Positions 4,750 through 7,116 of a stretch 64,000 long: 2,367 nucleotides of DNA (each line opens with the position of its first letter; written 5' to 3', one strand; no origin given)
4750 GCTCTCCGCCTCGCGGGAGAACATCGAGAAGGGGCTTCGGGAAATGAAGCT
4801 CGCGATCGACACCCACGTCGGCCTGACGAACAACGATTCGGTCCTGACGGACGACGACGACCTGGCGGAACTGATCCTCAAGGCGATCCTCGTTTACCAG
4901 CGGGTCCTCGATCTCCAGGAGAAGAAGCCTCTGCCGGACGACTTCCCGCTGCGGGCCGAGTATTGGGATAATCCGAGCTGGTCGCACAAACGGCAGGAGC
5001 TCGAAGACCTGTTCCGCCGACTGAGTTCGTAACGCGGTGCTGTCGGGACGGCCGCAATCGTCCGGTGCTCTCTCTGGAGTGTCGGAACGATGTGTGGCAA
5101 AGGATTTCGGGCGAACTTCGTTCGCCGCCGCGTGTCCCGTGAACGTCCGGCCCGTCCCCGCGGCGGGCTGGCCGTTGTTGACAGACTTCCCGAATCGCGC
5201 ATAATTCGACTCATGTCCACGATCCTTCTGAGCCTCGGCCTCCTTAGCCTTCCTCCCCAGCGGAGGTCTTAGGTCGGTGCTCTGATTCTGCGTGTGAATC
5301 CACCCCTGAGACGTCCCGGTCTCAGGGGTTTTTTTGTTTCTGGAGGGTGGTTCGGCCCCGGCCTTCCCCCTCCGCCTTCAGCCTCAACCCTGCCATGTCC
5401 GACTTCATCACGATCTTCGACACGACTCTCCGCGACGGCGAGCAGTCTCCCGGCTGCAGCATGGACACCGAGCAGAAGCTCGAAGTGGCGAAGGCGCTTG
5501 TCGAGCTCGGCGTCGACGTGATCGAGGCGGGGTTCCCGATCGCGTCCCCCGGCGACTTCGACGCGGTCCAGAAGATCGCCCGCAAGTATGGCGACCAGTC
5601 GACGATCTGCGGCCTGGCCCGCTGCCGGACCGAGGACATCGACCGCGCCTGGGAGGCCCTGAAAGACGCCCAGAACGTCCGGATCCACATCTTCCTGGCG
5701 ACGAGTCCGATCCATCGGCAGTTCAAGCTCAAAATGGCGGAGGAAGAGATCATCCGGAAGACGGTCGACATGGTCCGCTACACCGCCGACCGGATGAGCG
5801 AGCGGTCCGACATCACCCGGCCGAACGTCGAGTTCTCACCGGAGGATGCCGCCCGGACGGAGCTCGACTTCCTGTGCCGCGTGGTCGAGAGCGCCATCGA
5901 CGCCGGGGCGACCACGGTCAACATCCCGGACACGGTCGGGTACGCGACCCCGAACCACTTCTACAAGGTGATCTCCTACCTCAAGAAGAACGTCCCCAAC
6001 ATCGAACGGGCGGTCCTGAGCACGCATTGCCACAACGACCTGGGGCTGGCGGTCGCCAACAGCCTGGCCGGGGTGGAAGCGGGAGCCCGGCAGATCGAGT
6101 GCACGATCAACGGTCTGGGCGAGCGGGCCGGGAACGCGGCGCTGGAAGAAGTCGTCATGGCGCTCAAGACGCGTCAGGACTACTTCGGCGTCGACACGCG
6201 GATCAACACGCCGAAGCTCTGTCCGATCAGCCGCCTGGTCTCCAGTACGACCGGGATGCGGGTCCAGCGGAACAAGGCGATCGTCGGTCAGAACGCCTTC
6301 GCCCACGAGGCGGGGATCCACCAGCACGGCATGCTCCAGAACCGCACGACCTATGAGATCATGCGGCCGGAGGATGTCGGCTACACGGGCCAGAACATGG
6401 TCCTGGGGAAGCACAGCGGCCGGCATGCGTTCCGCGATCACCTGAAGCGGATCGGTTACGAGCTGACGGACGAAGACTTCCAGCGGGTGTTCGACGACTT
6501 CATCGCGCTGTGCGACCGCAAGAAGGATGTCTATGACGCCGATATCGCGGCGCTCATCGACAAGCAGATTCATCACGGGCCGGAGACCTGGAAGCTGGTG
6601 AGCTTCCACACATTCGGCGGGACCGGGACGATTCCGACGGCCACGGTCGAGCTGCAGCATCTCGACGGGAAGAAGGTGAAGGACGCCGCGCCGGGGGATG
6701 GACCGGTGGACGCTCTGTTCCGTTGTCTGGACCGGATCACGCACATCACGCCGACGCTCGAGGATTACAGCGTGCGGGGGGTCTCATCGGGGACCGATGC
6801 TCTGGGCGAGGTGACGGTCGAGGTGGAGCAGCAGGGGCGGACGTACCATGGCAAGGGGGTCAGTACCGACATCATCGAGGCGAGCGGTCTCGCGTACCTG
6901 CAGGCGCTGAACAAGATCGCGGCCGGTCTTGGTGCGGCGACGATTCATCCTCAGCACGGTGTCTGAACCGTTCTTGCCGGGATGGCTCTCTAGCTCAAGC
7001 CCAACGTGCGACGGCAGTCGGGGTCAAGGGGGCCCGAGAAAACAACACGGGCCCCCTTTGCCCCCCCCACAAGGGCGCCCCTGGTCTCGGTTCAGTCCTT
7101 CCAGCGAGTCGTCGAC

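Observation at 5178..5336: Candidate leucine leader-peptide attenuator upstream of leuA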

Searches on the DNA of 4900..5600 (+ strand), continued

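Call 44: search_with_rna_model(model_id=R1, sources=[L001, L002, L003, L004, L005, L006, L007, L008, L009, L010, L011, L012, L013, L014, L015, L016, L017, L018, L019, L020, L021, L022, L023, L024, L025, L026, L027, L028, L029, L030, L031, L032, L033, L034, L035, L036, L037, L038, L039, L040, L041, L042, L043, L044, L045, L046, L047, L048, L049, L050, L051, L052, L053, L054, L055, L056, L057, L058, L059, L060, L061, L062, L063, L064, L065, L066, L067, L068, L069, L070, L071, L072, L073, L074, L075, L076, L077, L078, L079, L080, L082, L083, L084, L085, L089, L093, L094, L095, L098, L099, L100, L102, L103, L104, L105, L107, L108, L127, L155, L109], max_evalue=0.01)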
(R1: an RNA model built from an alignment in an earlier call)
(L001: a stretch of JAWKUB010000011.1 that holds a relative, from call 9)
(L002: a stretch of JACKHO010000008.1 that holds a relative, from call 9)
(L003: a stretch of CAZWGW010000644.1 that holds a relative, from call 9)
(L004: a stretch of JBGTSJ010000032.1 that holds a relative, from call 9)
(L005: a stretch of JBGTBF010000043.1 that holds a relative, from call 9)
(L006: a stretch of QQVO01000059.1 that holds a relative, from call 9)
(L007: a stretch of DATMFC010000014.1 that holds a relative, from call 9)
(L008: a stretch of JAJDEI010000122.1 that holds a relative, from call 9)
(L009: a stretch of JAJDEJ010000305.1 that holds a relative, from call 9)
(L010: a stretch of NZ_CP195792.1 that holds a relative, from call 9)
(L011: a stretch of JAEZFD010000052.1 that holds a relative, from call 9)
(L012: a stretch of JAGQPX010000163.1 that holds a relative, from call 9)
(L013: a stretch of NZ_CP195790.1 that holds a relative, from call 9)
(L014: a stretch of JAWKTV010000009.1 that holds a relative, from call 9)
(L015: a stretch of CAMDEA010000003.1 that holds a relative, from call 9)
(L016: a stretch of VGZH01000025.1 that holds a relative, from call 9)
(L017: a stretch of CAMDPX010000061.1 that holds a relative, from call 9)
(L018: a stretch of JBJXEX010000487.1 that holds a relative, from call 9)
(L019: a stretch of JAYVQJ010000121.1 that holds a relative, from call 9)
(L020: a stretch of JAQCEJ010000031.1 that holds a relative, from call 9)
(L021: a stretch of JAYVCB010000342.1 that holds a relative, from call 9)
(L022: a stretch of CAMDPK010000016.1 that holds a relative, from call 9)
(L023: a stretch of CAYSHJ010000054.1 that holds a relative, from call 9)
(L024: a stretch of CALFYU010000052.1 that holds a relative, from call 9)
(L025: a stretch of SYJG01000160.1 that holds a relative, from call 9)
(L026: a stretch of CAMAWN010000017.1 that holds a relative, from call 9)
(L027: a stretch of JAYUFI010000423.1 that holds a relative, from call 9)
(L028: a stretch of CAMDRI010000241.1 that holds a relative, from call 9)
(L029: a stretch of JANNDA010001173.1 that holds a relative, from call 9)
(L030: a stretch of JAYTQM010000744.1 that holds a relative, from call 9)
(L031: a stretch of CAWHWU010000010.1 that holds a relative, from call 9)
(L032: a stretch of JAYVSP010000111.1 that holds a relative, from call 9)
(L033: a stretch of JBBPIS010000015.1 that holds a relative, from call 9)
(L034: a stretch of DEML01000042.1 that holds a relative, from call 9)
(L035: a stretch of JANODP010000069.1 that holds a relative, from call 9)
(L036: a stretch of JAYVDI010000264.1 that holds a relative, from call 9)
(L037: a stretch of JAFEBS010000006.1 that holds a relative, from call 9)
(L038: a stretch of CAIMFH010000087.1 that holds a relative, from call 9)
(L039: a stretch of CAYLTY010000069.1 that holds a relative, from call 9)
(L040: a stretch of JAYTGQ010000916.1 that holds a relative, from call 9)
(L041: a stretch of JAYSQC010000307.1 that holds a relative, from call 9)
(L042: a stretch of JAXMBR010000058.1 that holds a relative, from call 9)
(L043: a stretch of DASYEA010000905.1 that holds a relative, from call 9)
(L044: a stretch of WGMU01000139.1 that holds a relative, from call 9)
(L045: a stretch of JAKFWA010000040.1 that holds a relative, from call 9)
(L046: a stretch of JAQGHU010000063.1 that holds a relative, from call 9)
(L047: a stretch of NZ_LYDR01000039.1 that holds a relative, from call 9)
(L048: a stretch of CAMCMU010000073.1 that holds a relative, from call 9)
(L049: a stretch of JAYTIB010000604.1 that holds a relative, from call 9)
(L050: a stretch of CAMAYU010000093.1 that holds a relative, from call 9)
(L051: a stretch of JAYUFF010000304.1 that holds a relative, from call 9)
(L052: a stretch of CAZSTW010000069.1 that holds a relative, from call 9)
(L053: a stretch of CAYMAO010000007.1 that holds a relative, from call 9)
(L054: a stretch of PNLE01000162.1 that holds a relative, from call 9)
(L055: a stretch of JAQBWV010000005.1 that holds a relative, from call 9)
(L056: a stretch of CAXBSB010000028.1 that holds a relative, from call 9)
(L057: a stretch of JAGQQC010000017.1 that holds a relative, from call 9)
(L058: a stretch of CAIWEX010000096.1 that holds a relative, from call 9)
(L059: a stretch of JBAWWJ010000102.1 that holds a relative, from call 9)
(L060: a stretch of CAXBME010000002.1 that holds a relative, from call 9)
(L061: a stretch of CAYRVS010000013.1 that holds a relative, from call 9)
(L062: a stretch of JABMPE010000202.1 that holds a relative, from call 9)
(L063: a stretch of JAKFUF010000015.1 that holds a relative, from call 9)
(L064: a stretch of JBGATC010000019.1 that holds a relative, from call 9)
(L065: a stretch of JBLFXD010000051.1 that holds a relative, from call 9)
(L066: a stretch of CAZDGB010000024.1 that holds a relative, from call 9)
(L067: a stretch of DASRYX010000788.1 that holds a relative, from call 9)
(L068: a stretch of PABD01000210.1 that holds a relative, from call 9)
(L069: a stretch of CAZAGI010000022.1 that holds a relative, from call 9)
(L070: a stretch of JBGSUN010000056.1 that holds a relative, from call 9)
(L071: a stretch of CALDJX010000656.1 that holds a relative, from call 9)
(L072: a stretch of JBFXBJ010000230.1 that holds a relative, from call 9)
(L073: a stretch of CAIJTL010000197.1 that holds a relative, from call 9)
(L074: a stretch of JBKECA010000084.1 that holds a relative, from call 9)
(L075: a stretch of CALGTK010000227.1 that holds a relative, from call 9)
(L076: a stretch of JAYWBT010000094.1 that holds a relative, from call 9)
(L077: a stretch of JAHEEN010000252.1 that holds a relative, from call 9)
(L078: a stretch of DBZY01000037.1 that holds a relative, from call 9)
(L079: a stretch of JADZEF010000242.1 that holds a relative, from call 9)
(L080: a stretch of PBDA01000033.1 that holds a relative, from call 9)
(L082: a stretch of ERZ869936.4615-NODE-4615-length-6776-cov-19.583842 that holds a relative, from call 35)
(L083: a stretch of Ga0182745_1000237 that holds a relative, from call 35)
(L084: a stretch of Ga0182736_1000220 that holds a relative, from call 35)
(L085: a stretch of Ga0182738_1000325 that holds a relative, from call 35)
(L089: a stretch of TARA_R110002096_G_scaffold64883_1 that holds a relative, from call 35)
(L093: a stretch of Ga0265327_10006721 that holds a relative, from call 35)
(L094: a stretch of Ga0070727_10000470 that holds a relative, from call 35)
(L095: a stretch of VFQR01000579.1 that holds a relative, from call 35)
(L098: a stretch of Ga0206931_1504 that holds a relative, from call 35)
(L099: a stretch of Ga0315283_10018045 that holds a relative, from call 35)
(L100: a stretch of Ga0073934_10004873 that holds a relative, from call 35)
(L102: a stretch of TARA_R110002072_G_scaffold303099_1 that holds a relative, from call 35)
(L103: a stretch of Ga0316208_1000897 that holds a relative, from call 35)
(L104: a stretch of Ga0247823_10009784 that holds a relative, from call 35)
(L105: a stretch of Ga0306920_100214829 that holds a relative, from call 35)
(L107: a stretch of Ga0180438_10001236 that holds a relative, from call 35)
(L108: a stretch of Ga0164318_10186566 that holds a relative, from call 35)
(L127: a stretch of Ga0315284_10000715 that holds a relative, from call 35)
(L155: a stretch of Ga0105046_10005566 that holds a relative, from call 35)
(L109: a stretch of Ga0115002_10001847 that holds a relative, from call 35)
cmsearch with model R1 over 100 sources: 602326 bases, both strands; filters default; matches with E-value up to 0.01: 146.
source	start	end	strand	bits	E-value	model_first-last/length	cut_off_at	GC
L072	342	472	+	110.7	4.9e-35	1-131/131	no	0.56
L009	2813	2942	+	110.2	7.7e-35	1-131/131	no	0.58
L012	1985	2114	+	109.3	1.5e-34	1-131/131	no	0.56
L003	137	270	+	107.5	5.9e-34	1-131/131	no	0.63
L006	2798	2932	+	107.3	7.1e-34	1-131/131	no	0.59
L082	998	1132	+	107.3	7.1e-34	1-131/131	no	0.59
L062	1410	1544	+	104.9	4.5e-33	1-131/131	no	0.49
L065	2750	2884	+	104.8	5.1e-33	1-131/131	no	0.49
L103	857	991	+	101.8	5.4e-32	1-131/131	no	0.49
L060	2616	2750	+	101.7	5.6e-32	1-131/131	no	0.52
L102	816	950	+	101.7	5.6e-32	1-131/131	no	0.52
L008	2425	2554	+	100.9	1e-31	1-131/131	no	0.59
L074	2365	2501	+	99.4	3.4e-31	1-131/131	no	0.59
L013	2776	2908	+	98.8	5.4e-31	1-131/131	no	0.5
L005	2762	2896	+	98.2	8.9e-31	1-131/131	no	0.47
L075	2757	2888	+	97.4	1.6e-30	1-131/131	no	0.49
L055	2602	2735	+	96.5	3.4e-30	1-131/131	no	0.49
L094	1012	1141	+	94.4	1.7e-29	1-131/131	no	0.55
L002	2821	2948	+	94.4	1.7e-29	1-131/131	no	0.53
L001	2821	2948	+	93.7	2.9e-29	1-131/131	no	0.54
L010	2802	2934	+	92.9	5.6e-29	1-131/131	no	0.52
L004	2777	2907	+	90.8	2.9e-28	1-131/131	no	0.59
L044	2813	2942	+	89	1.2e-27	1-131/131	no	0.55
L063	2745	2871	+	88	2.4e-27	1-131/131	no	0.54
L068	2753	2882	+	82.5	1.8e-25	1-131/131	no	0.52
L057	2727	2855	+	82.3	2.1e-25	1-131/131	no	0.5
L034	2750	2882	+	79.3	2.2e-24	1-131/131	no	0.44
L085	843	983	+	76.1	2.6e-23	1-131/131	no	0.52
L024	739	873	+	72.9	3.2e-22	1-131/131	no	0.52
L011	2695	2821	+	72.8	3.6e-22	1-131/131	no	0.48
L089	945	1080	+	68.3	1.2e-20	1-131/131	no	0.5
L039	2775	2889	+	63.7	4.4e-19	1-131/131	no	0.48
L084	895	1031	+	63.4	5.5e-19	1-131/131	no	0.51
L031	2770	2895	+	63.1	6.7e-19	1-131/131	no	0.59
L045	2765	2877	+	62.6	1e-18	1-131/131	no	0.49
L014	2718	2846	+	61.9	1.7e-18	1-131/131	no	0.58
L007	2795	2930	+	60.3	6.2e-18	1-131/131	no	0.49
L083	995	1130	+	60.3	6.2e-18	1-131/131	no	0.49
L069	2839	2962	+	55.4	2.7e-16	1-131/131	no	0.54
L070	2671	2793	+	53.8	9.8e-16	1-131/131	no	0.59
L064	2745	2867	+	53.8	9.8e-16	1-131/131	no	0.58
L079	2788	2916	+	51.9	4.3e-15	1-131/131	no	0.63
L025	2748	2873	+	50.8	9.8e-15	1-131/131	no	0.56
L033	2745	2869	+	49.2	3.4e-14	1-131/131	no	0.59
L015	2745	2871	+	47.8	1e-13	1-131/131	no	0.57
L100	1024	1148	+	47.7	1.1e-13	1-131/131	no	0.59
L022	2747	2873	+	47.6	1.2e-13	1-131/131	no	0.55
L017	2744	2870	+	47.5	1.3e-13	1-131/131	no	0.57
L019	2765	2896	+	46.9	2.1e-13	1-131/131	no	0.58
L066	2822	2948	+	46.4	3.1e-13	1-131/131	no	0.55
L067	2778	2900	+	46.2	3.7e-13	1-131/131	no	0.55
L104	1036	1158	+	46.2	3.7e-13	1-131/131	no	0.55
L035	2747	2873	+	45.8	4.8e-13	1-131/131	no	0.61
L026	2768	2894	+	45.8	5e-13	1-131/131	no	0.57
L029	2774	2901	+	44.6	1.3e-12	1-131/131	no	0.52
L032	2785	2909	+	43.6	2.8e-12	1-131/131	no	0.56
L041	2215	2340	+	42.7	5.6e-12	1-131/131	no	0.59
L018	1311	1437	+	42.6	6e-12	1-131/131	no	0.55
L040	222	347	+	42.5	6.3e-12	1-131/131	no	0.6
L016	2753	2878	+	42.5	6.4e-12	1-131/131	no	0.56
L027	2739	2860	+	41.9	1.1e-11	1-131/131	no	0.52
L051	2754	2878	+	41.7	1.2e-11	1-131/131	no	0.57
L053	2817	2942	+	41.1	1.9e-11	1-131/131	no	0.56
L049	2164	2289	+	40.5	3.1e-11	1-131/131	no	0.57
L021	2739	2864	+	40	4.7e-11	1-131/131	no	0.57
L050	2765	2890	+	39.9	4.8e-11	1-131/131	no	0.6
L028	1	69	+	39.2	8.3e-11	65-131/131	5'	0.51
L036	2781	2905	+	38.3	1.7e-10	1-131/131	no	0.58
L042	1853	1977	+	38.1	2.1e-10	1-131/131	no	0.53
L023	15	120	+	37.4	3.5e-10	22-131/131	no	0.58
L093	1023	1146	+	35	2.3e-09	1-131/131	no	0.53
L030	6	44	+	34.9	2.4e-09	92-131/131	no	0.54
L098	971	1092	+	32.4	1.8e-08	1-131/131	no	0.52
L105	183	321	+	31.5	3.6e-08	1-131/131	no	0.51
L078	1762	1882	+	30.9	5.6e-08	1-131/131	no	0.57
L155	1021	1143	+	30.7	6.4e-08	1-131/131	no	0.64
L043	193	314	+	29.8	1.3e-07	1-131/131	no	0.54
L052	2752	2876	+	29.8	1.3e-07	1-131/131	no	0.57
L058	2734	2858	+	29.8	1.3e-07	1-131/131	no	0.57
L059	2734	2858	+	29.8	1.3e-07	1-131/131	no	0.57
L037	2780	2905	+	29.4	1.8e-07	1-131/131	no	0.61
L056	2734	2858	+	29.3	1.9e-07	1-131/131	no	0.57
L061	893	1016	+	28.8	2.9e-07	1-131/131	no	0.63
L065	2847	2894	-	28.7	3.1e-07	81-131/131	no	0.46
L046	2788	2910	+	28.5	3.6e-07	1-131/131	no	0.53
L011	2780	2827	-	28.1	4.9e-07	85-131/131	no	0.5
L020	2812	2943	+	27.4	8.5e-07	1-131/131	no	0.48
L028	30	103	-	26.9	1.2e-06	61-131/131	no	0.5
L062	1507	1586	-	26.1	2.3e-06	56-131/131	no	0.5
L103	954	991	-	26.1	2.4e-06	91-131/131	no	0.47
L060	2713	2760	-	26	2.5e-06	81-131/131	no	0.5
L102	913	960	-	26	2.5e-06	81-131/131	no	0.5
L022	2834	2883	-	26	2.5e-06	81-131/131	no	0.44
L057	2816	2872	-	25.9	2.8e-06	74-131/131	no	0.47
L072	436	467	-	25.8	2.9e-06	96-126/131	no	0.62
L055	2699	2746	-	25.6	3.4e-06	80-131/131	no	0.52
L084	990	1037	-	25.3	4.5e-06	85-131/131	no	0.52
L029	2862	2901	-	25.2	4.7e-06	92-131/131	no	0.55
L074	2465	2495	-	25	5.3e-06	97-125/131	no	0.61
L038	2789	2910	+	24.3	9.3e-06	1-131/131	no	0.57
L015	2832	2881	-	24.3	9.7e-06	81-131/131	no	0.46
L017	2831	2880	-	24.3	9.7e-06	81-131/131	no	0.46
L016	2840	2913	-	24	1.2e-05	63-131/131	no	0.53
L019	2857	2993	-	23.7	1.5e-05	1-131/131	no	0.56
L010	2901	2929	-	23.7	1.5e-05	97-125/131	no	0.52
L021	2826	2883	-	23.6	1.7e-05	73-131/131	no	0.53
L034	2846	2877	-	23.5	1.7e-05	96-129/131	no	0.56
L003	234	266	-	23.4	1.9e-05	96-128/131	no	0.64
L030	11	39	-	23.1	2.4e-05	97-125/131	no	0.69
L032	2876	2904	-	23.1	2.4e-05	97-125/131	no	0.69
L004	2868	2911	-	23.1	2.4e-05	87-131/131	no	0.52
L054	2717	2842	+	22.5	3.8e-05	1-131/131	no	0.53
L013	2870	2903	-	21.8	6.6e-05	96-129/131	no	0.62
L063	2838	2866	-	21.8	6.8e-05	97-125/131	no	0.69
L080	1758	1873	+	21.6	7.7e-05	1-131/131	no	0.52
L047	2670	2795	+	21.4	9.2e-05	1-131/131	no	0.48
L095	870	995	+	21.4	9.2e-05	1-131/131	no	0.48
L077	1676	1800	+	20.7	0.00016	1-131/131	no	0.58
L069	2928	2957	-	20.6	0.00017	96-127/131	no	0.63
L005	2858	2890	-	20.5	0.00018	97-125/131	no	0.52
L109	36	79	+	20.4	0.00021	85-131/131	no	0.48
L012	2080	2109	-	20.2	0.00023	97-125/131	no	0.57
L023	87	115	-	20.1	0.00026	97-125/131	no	0.69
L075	2851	2894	-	19.8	0.00032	85-131/131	no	0.48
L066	2916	2943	-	19.5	0.0004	96-126/131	no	0.68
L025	2835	2883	-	19.1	0.00056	81-131/131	no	0.49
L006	2899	2925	-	18.8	0.00069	98-124/131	no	0.74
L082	1099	1125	-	18.8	0.00069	98-124/131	no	0.74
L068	2843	2887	-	18.8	0.00072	86-131/131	no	0.49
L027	2821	2860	-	18.6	0.00082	92-131/131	no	0.52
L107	718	853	+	18.6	0.00082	1-131/131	no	0.62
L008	2520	2549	-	18.6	0.00083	97-125/131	no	0.67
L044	2909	2937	-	18.4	0.00096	96-127/131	no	0.59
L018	1397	1447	-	18.3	0.0011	81-131/131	no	0.49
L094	1108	1136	-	17.9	0.0013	96-127/131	no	0.62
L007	2890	2936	-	17.6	0.0018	85-131/131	no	0.49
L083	1090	1136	-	17.6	0.0018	85-131/131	no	0.49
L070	2759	2788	-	17.3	0.0022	96-128/131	no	0.7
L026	2855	2927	-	17.1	0.0026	62-131/131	no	0.56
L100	1117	1143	-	17.1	0.0027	97-125/131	no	0.63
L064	2836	2861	-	16.4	0.0046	97-125/131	no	0.65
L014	2812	2840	-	16.1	0.0058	97-125/131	no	0.66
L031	2862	2891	-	16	0.006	96-128/131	no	0.6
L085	936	978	-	15.9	0.0065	96-129/131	no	0.6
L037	2873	2900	-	15.8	0.0069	96-126/131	no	0.75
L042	1946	1972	-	15.8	0.0072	96-126/131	no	0.59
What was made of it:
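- The covariance model recovers most of the loci the heuristic missed (call 44).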

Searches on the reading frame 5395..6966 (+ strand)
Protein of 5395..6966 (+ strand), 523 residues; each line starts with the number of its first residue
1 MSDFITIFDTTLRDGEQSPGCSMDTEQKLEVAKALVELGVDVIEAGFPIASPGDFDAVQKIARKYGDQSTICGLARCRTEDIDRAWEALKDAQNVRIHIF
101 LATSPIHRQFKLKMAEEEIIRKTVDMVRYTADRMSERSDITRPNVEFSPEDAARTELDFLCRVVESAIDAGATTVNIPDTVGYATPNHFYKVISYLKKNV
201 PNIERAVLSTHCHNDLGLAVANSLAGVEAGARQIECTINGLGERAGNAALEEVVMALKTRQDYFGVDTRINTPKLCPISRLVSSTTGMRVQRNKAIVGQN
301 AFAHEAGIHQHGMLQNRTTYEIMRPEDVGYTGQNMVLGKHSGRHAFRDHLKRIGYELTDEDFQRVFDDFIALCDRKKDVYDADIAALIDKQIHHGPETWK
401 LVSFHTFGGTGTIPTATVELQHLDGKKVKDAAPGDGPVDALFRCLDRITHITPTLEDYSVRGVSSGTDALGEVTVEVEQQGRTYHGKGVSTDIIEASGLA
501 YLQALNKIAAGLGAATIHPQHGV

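Call 9: find_related_loci(query=window:5395-6963:+, collection=genome_contigs, flank=3000)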
Query window:5395-6963:+ (523 aa) in genome_contigs; peptide patterns used: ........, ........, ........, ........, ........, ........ (x = any residue, [..] = any of these).
380 stretches matched a pattern; 316 encode a relative of the query (tblastn E <= 1e-3); the best 80 are kept; 80 distinct loci.
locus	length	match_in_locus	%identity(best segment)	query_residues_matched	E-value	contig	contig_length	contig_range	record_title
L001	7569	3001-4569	77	1-523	0e+0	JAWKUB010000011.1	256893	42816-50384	MAG: Planctomycetaceae bacterium isolate ABC1.128 ABC1.128.fa-11, whole genome shotgun sequence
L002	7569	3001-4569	77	1-523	0e+0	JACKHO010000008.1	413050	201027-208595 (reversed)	MAG: Planctomycetaceae bacterium isolate HK-STAS-PLAN-20 HK-STAS-PLAN-20_8, whole genome shotgun sequence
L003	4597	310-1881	76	1-523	0e+0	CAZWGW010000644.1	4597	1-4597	MAG TPA_asm: uncultured Planctomycetaceae bacterium isolate SRP237561_co1_68 genome assembly, contig: NODE_42160_length_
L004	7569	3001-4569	76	2-523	0e+0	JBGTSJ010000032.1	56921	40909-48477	MAG: Planctomycetaceae bacterium isolate WDNA12_bin.29.strict NODE_32_length_56921_cov_7.948440, whole genome shotgun se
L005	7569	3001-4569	75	1-523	0e+0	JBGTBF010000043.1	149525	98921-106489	MAG: Planctomycetaceae bacterium isolate JTS-AC90 k141_176127, whole genome shotgun sequence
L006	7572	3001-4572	75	1-523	0e+0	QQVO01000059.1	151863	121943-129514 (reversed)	MAG: Planctomycetota bacterium isolate MB_PLM_1 c_000000000040, whole genome shotgun sequence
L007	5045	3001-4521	77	2-508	0e+0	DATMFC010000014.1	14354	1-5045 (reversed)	MAG TPA_asm: Planctomicrobium sp. isolate SMAG_U13452 k141_590, whole genome shotgun sequence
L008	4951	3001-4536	76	2-513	0e+0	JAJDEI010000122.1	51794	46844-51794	MAG: Planctomycetaceae bacterium isolate OFTM22 OFTM22_121, whole genome shotgun sequence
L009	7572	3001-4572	74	1-523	0e+0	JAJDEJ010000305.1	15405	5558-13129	MAG: Planctomycetaceae bacterium isolate OFTM354 OFTM354_304, whole genome shotgun sequence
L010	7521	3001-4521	77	1-507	0e+0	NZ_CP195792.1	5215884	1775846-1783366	Planctomicrobium sp. SH664 chromosome, complete genome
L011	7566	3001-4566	74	3-523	0e+0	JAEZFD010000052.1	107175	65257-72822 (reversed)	MAG: Planctomycetota bacterium isolate OH_CBrB_38 k127_1461196, whole genome shotgun sequence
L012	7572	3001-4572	73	1-523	0e+0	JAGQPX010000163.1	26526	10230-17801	MAG: Planctomycetaceae bacterium isolate HKST-UBA51 2008_87464, whole genome shotgun sequence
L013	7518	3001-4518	74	3-508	0e+0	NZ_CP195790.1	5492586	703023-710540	Planctomicrobium sp. SH527 chromosome, complete genome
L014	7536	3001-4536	73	2-512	0e+0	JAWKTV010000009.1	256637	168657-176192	MAG: Planctomycetaceae bacterium isolate BC1.73 BC1.73.fa-9, whole genome shotgun sequence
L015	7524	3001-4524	73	3-507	0e+0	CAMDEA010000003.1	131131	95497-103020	MAG: Planctomyces sp. SH-PL62 isolate MaH-09apr19-81 genome assembly, contig: MaH-09apr19-C140, whole genome shotgun seq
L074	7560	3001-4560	77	5-523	0e+0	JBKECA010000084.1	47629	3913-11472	MAG: Planctomycetaceae bacterium isolate VLC_058 k121_8616459, whole genome shotgun sequence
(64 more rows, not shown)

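Call 28: search_protein_families(library=pfam, proteins=[window:5395-6966:+], max_evalue=0.001)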
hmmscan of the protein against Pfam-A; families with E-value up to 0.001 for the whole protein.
window:5395-6966:+ (523 aa): 3 families
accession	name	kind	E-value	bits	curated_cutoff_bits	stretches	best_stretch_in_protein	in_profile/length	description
PF00682.25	HMGL-like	-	2.3e-98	329.2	29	1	5-282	2-260/260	HMGL-like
PF08502.15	LeuA_dimer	-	1.3e-36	125.8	24.9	1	379-508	2-130/131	LeuA allosteric (dimerisation) domain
PF22617.1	HCS_D2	-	2.2e-30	105.3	27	1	296-377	1-82/82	Homocitrate synthase post-HMGL domain-like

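Call 35: find_related_loci(query=window:5395-6963:+, collection=metagenome_contigs, flank=1200)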
Query window:5395-6963:+ (523 aa) in metagenome_contigs; peptide patterns used: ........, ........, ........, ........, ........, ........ (x = any residue, [..] = any of these).
438 stretches matched a pattern; 282 encode a relative of the query (tblastn E <= 1e-3); the best 80 are kept; 80 distinct loci.
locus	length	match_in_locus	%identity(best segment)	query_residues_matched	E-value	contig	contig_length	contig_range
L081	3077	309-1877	100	1-523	0e+0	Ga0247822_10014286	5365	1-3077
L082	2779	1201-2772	75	1-523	0e+0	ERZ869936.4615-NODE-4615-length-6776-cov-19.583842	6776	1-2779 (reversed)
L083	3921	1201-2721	77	2-508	0e+0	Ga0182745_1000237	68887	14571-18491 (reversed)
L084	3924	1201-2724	77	3-510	0e+0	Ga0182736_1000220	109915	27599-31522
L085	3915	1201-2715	75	3-507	0e+0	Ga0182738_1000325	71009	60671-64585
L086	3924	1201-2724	73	3-507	0e+0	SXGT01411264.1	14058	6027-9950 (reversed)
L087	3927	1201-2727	72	3-507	0e+0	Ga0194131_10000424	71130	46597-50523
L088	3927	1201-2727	72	3-507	0e+0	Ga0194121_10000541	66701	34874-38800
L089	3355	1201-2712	72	5-516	0e+0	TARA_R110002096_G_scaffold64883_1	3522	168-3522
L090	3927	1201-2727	71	3-507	0e+0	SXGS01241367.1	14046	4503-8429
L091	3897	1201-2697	73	12-507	0e+0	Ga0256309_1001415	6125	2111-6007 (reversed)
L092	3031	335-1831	73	12-507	0e+0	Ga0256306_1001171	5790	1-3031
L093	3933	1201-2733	70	1-515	0e+0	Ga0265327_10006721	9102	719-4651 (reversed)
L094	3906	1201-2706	70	2-510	0e+0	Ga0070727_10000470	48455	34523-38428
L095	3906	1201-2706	70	2-511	0e+0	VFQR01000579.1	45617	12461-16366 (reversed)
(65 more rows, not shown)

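Call 63: search_protein_families(library=pfam, proteins=[L012:2130-2957:+, L074:2580-2933:+], max_evalue=0.001)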
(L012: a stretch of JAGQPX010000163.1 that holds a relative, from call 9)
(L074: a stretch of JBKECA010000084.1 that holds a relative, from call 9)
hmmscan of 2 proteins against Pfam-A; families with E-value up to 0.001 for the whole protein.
L012:2130-2957:+ (275 aa): 0 families

L074:2580-2933:+ (117 aa): 1 family
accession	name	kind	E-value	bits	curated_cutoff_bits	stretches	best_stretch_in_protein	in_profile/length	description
PF05635.17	23S_rRNA_IVP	-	1.5e-35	122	33.8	1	5-110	1-106/106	23S rRNA-intervening sequence protein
